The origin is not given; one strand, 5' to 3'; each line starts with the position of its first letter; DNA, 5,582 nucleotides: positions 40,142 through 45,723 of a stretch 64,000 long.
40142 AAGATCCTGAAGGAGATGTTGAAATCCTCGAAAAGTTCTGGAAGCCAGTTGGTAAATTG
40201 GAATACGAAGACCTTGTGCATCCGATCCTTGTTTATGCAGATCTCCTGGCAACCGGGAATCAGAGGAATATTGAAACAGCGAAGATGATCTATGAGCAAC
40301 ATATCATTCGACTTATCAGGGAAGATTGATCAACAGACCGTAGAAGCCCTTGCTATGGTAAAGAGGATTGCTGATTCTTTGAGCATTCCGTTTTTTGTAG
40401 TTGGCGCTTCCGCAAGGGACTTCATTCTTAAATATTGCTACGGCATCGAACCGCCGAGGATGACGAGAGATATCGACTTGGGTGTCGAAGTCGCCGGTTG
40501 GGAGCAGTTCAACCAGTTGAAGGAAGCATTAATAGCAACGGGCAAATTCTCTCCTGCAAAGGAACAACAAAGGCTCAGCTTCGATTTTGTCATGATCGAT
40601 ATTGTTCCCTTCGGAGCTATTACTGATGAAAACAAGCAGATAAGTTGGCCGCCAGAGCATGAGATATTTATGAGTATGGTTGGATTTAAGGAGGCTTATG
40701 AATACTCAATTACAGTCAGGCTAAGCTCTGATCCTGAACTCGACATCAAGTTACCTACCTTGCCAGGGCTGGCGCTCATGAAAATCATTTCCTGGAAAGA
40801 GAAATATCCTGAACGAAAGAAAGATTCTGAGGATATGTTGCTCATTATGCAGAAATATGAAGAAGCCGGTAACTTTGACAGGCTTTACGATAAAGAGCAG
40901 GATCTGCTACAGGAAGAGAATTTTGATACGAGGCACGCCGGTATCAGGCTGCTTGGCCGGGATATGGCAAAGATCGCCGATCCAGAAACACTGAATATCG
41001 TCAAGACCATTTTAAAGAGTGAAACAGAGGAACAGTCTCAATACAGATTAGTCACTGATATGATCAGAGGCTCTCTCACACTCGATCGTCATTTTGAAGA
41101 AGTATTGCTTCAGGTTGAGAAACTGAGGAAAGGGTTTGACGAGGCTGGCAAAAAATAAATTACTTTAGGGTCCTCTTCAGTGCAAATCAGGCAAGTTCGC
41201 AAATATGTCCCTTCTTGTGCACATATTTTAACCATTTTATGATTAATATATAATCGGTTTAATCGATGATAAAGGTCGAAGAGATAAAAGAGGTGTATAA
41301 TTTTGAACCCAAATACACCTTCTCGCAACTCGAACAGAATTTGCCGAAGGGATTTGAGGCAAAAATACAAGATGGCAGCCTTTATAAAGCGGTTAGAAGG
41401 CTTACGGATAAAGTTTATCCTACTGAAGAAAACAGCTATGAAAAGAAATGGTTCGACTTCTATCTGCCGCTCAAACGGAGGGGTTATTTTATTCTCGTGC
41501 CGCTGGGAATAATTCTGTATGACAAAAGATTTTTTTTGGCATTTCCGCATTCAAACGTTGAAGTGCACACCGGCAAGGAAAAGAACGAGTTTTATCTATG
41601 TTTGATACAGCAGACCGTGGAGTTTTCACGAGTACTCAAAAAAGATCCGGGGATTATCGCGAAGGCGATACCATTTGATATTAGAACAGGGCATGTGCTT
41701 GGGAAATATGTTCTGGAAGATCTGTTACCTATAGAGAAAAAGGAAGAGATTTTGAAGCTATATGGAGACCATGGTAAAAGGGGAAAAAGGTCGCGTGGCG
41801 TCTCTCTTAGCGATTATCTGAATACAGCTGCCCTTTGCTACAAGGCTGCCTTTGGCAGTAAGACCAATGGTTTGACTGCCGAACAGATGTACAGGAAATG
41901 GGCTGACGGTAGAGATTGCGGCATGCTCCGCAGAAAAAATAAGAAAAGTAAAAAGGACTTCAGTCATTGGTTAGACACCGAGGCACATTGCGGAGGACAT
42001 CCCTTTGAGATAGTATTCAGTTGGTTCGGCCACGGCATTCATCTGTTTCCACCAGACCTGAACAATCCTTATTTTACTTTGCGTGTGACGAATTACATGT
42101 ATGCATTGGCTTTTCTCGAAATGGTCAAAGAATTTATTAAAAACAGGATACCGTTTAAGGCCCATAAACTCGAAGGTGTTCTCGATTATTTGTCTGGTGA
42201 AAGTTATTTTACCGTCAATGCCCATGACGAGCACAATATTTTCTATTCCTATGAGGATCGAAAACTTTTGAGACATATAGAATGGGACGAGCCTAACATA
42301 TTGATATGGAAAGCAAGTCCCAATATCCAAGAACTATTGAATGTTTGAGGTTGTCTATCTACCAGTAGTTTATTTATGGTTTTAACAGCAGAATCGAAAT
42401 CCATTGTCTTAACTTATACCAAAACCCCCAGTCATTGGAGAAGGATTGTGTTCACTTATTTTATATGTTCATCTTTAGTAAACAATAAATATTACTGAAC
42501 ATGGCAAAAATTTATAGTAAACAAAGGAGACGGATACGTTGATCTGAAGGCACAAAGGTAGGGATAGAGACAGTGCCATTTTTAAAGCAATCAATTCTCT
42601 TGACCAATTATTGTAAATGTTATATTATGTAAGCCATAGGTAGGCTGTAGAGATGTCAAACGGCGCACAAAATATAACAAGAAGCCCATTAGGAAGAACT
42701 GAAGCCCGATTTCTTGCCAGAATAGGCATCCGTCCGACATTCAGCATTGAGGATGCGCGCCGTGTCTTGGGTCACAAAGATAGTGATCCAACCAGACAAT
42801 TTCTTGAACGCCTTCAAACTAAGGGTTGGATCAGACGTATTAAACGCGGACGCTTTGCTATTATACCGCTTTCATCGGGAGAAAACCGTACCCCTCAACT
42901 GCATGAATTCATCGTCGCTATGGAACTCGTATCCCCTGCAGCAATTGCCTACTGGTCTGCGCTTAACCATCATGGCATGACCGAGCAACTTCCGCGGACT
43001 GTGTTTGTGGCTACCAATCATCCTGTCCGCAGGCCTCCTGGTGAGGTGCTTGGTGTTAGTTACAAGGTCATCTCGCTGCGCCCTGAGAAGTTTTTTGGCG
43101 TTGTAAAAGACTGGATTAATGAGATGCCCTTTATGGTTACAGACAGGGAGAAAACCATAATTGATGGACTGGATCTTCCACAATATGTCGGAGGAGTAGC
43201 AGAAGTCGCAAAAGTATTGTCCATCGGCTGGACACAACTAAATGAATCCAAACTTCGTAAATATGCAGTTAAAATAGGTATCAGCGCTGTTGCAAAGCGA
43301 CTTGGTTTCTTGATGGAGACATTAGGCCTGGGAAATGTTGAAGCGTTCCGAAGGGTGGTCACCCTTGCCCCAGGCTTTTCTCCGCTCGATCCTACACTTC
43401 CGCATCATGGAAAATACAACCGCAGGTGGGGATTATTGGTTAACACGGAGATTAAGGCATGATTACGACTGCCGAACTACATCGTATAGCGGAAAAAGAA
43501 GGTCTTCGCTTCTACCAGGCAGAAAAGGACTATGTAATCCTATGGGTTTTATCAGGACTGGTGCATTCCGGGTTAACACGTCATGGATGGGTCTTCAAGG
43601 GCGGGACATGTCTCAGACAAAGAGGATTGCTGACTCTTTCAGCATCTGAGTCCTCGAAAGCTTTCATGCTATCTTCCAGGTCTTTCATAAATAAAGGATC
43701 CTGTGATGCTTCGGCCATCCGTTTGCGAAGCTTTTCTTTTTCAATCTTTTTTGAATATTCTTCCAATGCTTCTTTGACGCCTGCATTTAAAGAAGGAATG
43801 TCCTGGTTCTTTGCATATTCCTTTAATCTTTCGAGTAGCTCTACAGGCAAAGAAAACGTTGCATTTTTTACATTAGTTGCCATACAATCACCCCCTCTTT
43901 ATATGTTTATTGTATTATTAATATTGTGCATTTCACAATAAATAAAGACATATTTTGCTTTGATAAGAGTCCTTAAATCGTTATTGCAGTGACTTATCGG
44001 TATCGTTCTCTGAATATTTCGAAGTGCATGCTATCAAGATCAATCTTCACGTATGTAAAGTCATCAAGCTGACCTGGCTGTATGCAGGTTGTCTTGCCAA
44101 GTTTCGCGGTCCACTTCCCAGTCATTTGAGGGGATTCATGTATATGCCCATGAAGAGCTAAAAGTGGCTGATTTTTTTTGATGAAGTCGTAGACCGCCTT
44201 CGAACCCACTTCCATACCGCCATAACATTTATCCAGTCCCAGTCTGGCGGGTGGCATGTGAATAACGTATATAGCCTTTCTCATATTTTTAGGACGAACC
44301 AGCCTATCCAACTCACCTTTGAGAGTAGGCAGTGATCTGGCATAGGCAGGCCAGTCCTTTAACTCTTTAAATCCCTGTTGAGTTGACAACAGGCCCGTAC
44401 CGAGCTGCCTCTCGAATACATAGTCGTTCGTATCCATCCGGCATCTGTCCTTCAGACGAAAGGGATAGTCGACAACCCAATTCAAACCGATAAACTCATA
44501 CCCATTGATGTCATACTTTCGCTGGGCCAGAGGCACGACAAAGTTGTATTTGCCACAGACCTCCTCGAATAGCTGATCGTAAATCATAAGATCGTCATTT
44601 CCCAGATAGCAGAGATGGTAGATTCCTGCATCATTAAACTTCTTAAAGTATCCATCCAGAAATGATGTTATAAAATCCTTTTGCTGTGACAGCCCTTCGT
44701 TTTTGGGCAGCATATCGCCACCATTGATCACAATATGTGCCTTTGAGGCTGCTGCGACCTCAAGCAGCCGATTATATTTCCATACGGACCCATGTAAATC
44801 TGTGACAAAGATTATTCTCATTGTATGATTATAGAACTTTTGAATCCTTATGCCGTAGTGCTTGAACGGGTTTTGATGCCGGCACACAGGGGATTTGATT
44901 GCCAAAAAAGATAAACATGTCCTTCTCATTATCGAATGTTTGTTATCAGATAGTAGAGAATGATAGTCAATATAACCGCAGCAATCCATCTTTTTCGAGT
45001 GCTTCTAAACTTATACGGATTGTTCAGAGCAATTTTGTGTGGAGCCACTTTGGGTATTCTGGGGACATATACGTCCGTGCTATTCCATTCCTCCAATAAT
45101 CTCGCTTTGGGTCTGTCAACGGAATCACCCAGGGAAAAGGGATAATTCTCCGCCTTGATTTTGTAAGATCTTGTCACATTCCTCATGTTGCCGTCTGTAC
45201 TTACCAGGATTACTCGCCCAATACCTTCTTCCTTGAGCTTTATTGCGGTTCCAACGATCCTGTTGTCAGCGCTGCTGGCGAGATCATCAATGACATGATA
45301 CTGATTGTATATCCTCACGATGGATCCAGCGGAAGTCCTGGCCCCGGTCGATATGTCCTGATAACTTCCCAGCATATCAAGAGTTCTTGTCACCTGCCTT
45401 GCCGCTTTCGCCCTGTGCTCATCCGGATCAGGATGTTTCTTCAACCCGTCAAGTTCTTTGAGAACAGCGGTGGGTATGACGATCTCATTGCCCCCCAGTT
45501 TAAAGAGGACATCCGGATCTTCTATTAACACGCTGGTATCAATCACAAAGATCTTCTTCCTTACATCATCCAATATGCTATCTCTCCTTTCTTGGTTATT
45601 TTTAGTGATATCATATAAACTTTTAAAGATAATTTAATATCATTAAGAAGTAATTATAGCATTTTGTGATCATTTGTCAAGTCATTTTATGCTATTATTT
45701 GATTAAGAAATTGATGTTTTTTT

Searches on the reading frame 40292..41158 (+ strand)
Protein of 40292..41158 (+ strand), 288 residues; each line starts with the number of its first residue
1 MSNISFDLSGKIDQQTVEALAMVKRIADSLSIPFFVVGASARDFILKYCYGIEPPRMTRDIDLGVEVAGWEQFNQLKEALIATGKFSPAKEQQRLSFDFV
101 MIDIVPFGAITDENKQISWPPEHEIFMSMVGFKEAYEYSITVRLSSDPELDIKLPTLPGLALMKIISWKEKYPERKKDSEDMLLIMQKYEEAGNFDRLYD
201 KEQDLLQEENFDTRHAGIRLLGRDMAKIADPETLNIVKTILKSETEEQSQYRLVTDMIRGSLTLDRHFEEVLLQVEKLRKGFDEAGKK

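Call 6: search_protein_families(library=pfam, proteins=[window:40292-41158:+], max_evalue=0.001)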
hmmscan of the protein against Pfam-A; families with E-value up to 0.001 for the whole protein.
window:40292-41158:+ (288 aa): 1 family
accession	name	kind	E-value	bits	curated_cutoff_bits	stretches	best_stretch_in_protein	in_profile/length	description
PF08843.17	AbiEii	-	1.5e-06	28.7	22.5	1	34-231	15-192/238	Nucleotidyl transferase AbiEii toxin, Type IV TA system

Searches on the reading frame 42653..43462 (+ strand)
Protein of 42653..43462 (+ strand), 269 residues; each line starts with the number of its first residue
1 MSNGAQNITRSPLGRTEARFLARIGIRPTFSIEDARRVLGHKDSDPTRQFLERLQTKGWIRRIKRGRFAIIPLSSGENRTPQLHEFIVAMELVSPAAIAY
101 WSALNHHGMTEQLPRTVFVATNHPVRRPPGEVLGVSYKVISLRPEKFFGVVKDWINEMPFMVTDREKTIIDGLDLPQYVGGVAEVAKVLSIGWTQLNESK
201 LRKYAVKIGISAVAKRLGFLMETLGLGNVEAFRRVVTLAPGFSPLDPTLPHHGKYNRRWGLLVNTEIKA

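Call 6: search_protein_families(library=pfam, proteins=[window:42653-43462:+], max_evalue=0.001)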
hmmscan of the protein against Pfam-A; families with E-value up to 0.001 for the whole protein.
window:42653-43462:+ (269 aa): 2 families
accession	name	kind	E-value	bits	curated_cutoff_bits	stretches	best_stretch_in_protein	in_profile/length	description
PF09407.15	AbiEi_1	-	0.00041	21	22.2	1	100-222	22-141/142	AbiEi antitoxin C-terminal domain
PF13338.12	AbiEi_4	-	0.00097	19.6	25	0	28-66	12-44/49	Transcriptional regulator, AbiEi antitoxin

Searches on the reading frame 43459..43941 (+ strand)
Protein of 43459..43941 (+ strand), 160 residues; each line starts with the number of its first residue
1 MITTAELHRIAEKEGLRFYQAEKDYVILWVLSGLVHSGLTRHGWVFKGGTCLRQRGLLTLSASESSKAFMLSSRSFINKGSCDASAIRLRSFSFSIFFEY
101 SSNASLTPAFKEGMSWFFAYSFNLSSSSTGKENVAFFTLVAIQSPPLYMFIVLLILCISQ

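Call 6: search_protein_families(library=pfam, proteins=[window:43459-43941:+], max_evalue=0.001)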
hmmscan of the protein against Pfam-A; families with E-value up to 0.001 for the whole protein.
window:43459-43941:+ (160 aa): 0 families

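Call 94: search_protein_families(library=padloc, proteins=[window:43459-43941:+], max_evalue=0.001)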
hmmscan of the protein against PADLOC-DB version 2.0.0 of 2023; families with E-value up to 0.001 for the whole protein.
window:43459-43941:+ (160 aa): 6 families
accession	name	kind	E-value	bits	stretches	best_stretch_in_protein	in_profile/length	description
PDLC02304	AbiEii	-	5.7e-14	50.7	1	1-54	1-53/260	AbiEii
PDLC02317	AbiEii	-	1.7e-11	41.7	1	1-64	1-64/396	AbiEii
PDLC02289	AbiEii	-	2.3e-06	25.3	1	7-52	18-61/309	AbiEii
PDLC02292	AbiEii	-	2.6e-05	22.2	1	11-52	18-56/283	AbiEii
PDLC02297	AbiEii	-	0.00031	18.2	1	5-56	6-57/307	AbiEii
PDLC02318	AbiEii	-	0.00094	16.6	0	1-54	1-52/280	AbiEii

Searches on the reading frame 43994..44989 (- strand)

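Call 6: search_protein_families(library=pfam, proteins=[window:43994-44989:-], max_evalue=0.001)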
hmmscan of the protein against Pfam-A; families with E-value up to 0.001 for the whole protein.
window:43994-44989:- (331 aa): 3 families
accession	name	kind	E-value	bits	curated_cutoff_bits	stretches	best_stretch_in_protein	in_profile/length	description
PF00149.33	Metallophos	-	5.9e-11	43.6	21.5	1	57-285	1-190/191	Calcineurin-like phosphoesterase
PF14582.11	Metallophos_3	-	3.8e-08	33.4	28.2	1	234-321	171-252/259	Metallophosphoesterase, calcineurin superfamily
PF12850.12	Metallophos_2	-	0.0001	22.8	27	0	57-93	1-36/154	Calcineurin-like phosphoesterase superfamily domain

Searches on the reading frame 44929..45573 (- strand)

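Call 6: search_protein_families(library=pfam, proteins=[window:44929-45573:-], max_evalue=0.001)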
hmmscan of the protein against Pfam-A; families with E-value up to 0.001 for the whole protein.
window:44929-45573:- (214 aa): 1 family
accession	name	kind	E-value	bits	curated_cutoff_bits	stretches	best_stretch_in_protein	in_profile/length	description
PF13638.12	PIN_4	-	2.8e-25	89.6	21.9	1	9-144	1-131/132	PIN domain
